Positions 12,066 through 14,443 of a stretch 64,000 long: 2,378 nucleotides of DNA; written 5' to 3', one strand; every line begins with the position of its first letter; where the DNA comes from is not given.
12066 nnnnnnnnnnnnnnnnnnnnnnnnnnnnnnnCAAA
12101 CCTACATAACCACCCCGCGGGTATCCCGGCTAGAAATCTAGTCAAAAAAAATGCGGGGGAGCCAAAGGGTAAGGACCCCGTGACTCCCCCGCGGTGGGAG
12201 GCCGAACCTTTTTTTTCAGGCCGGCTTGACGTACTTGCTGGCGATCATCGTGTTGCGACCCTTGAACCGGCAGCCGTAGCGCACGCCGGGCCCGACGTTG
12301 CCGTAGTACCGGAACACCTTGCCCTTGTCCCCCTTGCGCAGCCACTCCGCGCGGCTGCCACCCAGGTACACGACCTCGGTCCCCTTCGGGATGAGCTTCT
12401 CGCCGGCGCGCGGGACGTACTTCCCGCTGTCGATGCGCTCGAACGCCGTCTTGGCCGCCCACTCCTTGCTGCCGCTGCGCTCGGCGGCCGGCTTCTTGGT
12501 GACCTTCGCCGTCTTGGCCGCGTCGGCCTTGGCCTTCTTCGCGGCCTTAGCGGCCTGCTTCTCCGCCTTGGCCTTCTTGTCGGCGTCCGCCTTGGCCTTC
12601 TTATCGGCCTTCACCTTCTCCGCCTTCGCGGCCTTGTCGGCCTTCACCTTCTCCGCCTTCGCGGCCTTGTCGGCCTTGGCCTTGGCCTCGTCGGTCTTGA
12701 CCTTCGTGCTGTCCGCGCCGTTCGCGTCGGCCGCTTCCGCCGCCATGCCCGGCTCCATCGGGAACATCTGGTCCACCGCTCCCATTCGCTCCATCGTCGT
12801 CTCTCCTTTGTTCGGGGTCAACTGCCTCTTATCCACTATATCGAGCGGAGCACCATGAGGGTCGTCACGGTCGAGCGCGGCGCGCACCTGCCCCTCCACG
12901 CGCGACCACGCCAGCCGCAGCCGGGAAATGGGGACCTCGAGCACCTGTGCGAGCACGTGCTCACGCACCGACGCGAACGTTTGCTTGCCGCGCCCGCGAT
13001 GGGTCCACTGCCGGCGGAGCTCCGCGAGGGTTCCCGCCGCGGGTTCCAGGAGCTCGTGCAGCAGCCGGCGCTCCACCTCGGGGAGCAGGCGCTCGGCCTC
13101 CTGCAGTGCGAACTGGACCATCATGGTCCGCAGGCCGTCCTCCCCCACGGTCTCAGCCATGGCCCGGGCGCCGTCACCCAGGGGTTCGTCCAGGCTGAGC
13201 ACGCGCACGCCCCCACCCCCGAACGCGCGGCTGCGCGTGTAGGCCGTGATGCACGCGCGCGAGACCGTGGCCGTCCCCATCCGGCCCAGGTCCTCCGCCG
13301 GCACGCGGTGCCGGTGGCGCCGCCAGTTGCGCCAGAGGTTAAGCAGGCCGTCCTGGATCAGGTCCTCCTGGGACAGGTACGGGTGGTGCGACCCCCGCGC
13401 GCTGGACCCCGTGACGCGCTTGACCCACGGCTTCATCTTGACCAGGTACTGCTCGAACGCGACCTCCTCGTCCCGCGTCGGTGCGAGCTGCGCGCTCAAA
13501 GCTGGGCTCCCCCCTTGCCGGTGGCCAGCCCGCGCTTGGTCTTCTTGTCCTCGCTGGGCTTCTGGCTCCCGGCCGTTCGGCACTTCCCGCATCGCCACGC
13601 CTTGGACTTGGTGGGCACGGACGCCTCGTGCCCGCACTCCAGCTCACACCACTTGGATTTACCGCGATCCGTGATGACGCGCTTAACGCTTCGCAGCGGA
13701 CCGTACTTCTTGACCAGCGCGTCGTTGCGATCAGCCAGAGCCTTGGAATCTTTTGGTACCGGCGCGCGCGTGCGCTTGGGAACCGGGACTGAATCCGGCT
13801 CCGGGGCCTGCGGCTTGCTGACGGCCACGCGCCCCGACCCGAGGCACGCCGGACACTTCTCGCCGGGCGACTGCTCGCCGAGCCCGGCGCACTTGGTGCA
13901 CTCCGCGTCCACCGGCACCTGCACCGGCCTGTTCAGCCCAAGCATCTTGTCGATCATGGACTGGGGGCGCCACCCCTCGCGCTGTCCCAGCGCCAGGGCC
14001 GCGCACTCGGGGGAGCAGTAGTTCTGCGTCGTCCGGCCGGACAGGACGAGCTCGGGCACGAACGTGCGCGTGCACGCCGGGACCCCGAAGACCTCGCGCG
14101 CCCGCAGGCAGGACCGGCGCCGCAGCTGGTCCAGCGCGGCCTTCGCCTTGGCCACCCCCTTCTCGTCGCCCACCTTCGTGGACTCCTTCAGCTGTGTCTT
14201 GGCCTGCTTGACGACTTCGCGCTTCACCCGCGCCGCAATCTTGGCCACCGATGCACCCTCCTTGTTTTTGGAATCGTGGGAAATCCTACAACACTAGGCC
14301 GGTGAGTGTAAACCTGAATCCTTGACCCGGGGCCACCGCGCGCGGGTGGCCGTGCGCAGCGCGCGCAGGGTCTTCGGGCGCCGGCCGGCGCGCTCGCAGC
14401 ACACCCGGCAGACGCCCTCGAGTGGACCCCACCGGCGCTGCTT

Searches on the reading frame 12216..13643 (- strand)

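Call 65: search_protein_families(library=pfam, proteins=[window:12216-13643:-], max_evalue=0.01)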
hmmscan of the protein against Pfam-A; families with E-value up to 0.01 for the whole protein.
window:12216-13643:- (475 aa): 1 family
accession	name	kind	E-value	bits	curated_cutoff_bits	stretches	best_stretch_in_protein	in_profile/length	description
PF04542.20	Sigma70_r2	-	0.00072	19.7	24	1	65-112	4-43/71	Sigma-70 region 2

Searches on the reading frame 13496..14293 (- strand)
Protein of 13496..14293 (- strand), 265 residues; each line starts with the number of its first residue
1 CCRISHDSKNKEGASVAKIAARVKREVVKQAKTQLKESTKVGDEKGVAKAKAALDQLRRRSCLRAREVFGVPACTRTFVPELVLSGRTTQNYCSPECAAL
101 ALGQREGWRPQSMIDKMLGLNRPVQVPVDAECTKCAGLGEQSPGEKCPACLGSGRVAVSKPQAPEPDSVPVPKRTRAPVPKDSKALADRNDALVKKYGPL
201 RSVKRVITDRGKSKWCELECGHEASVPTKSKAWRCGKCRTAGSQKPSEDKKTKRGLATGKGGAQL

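Call 65: search_protein_families(library=pfam, proteins=[window:13496-14293:-], max_evalue=0.01)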
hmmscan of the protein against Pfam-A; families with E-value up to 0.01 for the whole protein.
window:13496-14293:- (265 aa): 1 family
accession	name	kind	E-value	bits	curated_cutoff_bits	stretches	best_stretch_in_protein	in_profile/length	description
PF00684.25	DnaJ_CXXCXGXG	-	0.0033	18.1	32.7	1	132-159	1-30/65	DnaJ central domain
